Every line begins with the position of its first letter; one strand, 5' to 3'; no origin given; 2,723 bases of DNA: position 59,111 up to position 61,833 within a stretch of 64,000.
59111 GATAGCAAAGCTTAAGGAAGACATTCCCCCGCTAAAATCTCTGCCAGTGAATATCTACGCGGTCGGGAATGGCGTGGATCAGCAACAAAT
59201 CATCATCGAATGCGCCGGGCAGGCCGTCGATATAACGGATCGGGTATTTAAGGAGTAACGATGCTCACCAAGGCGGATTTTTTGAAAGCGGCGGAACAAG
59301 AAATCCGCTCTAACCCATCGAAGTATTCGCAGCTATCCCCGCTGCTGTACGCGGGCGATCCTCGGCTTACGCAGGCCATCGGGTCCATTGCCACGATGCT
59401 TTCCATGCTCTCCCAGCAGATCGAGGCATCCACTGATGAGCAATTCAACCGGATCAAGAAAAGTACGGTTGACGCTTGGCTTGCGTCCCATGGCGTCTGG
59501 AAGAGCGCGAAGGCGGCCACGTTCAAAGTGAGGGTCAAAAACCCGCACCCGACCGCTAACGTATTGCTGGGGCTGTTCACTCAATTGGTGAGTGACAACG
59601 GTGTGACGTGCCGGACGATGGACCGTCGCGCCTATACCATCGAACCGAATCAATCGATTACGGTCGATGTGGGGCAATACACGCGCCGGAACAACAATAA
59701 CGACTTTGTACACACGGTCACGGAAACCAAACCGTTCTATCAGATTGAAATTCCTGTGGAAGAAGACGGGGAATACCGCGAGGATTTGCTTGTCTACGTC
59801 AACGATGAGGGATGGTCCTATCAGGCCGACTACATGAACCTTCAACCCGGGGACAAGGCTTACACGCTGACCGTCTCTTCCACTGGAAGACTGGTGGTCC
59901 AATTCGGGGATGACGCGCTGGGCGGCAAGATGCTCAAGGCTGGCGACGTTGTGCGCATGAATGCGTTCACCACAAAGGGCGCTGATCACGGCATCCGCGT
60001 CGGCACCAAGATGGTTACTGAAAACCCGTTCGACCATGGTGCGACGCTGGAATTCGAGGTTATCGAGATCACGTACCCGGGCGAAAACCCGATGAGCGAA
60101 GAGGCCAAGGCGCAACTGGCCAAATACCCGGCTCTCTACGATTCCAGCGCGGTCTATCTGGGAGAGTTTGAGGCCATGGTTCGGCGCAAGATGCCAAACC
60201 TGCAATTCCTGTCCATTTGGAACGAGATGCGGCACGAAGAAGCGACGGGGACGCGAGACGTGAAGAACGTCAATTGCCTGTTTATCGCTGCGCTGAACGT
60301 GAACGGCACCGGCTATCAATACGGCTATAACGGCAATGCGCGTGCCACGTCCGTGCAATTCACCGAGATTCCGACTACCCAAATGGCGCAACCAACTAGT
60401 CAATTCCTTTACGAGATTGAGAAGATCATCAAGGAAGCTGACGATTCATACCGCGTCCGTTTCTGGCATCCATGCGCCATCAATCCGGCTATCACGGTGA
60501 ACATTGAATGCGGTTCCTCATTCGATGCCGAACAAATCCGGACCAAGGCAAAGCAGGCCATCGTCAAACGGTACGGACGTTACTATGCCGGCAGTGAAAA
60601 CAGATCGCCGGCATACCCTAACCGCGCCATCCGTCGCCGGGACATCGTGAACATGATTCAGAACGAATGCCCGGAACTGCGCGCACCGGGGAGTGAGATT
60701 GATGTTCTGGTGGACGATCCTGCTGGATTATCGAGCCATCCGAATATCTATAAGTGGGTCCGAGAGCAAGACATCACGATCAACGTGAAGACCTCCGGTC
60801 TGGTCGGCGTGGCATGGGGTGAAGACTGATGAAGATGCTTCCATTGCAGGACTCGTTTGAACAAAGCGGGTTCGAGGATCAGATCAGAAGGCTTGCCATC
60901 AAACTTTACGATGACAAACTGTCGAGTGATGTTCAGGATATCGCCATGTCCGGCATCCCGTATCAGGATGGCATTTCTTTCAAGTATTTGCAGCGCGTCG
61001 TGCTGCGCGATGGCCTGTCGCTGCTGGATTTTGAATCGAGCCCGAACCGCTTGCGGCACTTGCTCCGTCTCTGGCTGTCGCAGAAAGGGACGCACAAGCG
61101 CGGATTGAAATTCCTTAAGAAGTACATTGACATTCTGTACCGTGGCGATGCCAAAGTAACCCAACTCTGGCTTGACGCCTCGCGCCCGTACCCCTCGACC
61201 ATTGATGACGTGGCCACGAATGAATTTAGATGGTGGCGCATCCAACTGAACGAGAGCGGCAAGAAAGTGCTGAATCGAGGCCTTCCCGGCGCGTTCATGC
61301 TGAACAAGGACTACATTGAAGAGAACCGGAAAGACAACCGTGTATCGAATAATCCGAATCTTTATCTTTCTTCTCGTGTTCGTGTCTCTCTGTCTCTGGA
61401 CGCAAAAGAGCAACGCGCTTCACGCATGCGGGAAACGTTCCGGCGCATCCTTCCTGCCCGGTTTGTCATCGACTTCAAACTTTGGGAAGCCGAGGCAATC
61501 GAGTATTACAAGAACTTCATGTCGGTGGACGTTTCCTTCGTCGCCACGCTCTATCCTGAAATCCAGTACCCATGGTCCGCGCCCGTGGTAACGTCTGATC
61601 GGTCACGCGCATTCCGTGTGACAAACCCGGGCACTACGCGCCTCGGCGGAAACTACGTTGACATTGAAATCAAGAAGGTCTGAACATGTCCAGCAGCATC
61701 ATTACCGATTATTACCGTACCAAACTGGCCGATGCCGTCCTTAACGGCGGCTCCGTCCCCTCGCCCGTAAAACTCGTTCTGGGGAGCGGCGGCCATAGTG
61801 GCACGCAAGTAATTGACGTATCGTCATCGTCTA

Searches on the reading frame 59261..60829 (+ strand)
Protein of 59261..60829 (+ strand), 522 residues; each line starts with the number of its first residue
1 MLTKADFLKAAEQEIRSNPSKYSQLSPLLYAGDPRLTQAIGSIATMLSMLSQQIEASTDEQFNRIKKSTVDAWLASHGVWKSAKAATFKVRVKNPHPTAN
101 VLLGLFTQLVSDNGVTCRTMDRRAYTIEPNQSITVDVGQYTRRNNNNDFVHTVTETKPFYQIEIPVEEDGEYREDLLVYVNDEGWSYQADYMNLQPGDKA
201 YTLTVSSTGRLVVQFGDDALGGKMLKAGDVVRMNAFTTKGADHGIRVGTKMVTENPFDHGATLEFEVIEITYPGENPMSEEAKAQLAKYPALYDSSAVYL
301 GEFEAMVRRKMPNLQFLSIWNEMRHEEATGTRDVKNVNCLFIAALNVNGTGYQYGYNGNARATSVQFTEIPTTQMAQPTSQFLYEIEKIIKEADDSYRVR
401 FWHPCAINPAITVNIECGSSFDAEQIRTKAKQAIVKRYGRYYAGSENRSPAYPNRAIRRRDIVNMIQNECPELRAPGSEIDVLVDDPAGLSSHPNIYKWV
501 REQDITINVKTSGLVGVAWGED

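Call 32: search_protein_families(library=phrogs, proteins=[window:59261-60829:+], max_evalue=0.0001)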
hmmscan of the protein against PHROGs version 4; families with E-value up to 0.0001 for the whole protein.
window:59261-60829:+ (522 aa): 2 families
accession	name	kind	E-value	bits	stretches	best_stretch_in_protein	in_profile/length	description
phrog_1369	-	tail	1.4e-67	229.5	1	1-512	2-480/489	baseplate protein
phrog_219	-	tail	2.3e-07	30.8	1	164-321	172-337/598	baseplate wedge subunit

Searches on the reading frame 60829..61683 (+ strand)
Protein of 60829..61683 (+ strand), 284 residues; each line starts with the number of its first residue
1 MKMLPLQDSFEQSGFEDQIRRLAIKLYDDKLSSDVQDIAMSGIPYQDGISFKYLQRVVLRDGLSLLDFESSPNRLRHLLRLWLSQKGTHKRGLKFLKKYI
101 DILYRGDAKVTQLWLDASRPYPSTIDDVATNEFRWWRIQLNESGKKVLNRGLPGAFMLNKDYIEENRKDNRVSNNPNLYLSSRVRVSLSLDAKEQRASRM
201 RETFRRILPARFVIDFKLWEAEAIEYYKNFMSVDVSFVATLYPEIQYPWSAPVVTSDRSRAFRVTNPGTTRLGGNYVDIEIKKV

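Call 32: search_protein_families(library=phrogs, proteins=[window:60829-61683:+], max_evalue=0.0001)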
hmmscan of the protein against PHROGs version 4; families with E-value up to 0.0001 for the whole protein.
window:60829-61683:+ (284 aa): 1 family
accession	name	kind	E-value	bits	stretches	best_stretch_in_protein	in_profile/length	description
phrog_4620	-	unknown function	4.1e-26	92.9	1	3-217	7-175/353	-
